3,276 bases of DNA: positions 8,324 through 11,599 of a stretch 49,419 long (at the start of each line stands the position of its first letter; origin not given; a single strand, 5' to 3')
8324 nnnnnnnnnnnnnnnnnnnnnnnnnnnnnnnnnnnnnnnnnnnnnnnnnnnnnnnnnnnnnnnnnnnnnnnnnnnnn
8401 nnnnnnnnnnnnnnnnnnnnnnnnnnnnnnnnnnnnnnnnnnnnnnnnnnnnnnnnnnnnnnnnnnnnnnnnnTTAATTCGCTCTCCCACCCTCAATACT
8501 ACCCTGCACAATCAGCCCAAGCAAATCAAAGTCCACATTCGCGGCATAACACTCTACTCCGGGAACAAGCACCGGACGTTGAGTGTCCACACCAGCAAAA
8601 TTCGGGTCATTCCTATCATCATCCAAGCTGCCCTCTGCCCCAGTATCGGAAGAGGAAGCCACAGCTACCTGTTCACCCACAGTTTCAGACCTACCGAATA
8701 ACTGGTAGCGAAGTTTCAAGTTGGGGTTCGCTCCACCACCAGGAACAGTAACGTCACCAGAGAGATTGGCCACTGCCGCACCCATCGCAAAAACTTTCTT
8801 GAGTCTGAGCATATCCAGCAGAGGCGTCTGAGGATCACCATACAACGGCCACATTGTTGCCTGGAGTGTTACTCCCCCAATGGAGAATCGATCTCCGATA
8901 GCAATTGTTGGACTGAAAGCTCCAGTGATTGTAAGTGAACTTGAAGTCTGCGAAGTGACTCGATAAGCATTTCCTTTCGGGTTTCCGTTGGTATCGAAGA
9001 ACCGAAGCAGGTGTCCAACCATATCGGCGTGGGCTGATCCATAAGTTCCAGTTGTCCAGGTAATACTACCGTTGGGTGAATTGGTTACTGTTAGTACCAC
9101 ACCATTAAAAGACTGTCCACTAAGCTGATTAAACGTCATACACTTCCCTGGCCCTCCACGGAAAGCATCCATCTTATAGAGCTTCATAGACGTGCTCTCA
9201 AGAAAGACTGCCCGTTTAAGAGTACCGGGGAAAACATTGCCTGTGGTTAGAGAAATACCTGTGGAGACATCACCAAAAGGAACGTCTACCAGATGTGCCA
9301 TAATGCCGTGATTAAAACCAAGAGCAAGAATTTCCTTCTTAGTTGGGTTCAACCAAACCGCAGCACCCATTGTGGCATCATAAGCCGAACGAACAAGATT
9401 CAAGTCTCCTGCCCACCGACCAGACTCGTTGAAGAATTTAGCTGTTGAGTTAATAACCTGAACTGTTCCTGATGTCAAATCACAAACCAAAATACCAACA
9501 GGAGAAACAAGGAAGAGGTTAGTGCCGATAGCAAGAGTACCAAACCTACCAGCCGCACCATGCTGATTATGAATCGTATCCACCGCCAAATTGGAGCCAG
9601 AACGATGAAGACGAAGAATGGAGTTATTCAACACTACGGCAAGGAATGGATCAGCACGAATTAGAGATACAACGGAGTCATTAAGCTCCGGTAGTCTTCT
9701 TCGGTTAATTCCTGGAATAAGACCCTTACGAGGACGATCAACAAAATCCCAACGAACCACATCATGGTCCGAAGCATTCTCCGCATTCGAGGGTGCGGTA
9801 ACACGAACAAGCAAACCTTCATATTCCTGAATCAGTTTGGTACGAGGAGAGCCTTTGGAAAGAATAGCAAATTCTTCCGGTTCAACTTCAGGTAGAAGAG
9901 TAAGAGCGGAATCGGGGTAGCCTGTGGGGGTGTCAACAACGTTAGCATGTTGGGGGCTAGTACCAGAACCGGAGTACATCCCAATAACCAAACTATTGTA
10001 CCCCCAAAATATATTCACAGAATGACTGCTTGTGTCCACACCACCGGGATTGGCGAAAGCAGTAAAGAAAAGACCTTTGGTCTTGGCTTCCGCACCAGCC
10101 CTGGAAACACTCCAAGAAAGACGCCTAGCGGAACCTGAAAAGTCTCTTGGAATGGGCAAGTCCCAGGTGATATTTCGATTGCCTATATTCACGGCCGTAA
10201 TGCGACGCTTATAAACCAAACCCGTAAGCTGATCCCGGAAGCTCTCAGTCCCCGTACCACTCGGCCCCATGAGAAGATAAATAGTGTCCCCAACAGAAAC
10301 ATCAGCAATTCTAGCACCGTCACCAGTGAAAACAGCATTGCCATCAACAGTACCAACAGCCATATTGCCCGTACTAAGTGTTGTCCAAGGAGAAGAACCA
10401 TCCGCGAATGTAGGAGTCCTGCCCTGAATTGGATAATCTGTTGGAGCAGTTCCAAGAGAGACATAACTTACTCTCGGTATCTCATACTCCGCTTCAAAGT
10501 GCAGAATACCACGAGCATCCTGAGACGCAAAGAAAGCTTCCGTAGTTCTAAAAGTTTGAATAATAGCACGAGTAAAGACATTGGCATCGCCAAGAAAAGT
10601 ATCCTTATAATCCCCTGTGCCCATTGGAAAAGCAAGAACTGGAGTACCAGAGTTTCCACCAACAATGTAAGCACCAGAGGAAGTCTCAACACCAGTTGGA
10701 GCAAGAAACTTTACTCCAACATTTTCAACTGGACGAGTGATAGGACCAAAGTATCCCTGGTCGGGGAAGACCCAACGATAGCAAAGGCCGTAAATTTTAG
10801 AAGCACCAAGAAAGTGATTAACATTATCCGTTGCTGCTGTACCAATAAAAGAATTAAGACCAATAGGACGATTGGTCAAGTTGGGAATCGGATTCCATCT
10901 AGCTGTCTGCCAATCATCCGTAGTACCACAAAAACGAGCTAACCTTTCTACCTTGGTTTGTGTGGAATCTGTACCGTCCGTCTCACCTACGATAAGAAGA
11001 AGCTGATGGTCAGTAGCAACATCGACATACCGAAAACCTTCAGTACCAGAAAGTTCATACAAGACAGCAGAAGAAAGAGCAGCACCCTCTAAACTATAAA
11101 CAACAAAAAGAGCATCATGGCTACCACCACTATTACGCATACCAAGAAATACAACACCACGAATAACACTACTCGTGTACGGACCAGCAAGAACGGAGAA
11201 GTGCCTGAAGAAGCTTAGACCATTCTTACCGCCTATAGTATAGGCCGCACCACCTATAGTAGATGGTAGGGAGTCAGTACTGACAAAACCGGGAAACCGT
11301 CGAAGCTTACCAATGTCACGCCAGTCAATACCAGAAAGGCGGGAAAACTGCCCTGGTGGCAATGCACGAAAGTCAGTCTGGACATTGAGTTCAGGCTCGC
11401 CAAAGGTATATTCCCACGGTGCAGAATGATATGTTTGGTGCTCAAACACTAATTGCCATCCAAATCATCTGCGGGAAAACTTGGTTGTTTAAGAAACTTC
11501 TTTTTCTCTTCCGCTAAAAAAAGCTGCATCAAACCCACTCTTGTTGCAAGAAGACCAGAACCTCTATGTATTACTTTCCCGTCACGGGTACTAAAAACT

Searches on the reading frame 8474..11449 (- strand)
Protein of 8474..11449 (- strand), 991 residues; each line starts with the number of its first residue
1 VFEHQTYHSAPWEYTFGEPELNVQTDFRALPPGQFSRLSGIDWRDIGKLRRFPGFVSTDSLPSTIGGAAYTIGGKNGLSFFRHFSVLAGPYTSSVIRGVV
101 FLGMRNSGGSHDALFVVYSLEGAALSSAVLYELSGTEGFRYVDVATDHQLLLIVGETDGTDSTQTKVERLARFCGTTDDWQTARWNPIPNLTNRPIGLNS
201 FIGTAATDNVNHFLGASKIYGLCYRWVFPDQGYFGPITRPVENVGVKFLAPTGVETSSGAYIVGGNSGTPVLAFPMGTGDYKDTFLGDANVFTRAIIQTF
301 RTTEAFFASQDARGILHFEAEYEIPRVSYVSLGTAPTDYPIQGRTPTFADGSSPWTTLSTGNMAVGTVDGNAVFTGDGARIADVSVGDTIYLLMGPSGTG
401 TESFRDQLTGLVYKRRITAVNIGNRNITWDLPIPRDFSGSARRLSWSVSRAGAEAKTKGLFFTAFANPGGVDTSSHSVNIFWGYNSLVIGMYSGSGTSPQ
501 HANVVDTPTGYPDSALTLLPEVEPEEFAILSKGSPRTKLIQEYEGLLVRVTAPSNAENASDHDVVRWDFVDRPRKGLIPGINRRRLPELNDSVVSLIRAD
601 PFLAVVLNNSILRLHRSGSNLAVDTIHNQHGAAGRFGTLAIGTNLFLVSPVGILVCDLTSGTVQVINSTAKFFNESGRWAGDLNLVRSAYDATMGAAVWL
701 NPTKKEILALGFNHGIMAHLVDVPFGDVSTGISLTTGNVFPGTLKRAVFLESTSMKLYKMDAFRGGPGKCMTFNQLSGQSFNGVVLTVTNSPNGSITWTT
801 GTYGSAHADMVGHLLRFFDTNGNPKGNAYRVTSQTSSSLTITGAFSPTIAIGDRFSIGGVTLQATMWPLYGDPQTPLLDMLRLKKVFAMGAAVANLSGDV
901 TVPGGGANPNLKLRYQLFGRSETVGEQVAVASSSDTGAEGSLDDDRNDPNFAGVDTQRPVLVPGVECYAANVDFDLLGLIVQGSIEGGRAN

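Call 19: find_encoding_contigs(protein=window:8474-11449:-, flank=10000, max_places=4)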
Protein window:8474-11449:- (991 aa): 3 contigs read that carry it; 1 place shown.
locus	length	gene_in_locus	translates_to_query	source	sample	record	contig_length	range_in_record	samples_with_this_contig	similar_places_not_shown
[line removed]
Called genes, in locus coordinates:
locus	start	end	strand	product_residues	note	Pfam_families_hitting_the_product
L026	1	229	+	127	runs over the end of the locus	-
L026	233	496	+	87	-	-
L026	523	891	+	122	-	-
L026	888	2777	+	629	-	-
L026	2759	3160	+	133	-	-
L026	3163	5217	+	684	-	-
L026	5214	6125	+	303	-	-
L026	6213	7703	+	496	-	-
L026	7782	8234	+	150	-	-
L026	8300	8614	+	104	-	-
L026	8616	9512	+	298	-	PF24175:SU10_adaptor (faint)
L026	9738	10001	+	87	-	-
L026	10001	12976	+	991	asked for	-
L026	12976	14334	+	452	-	-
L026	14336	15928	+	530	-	-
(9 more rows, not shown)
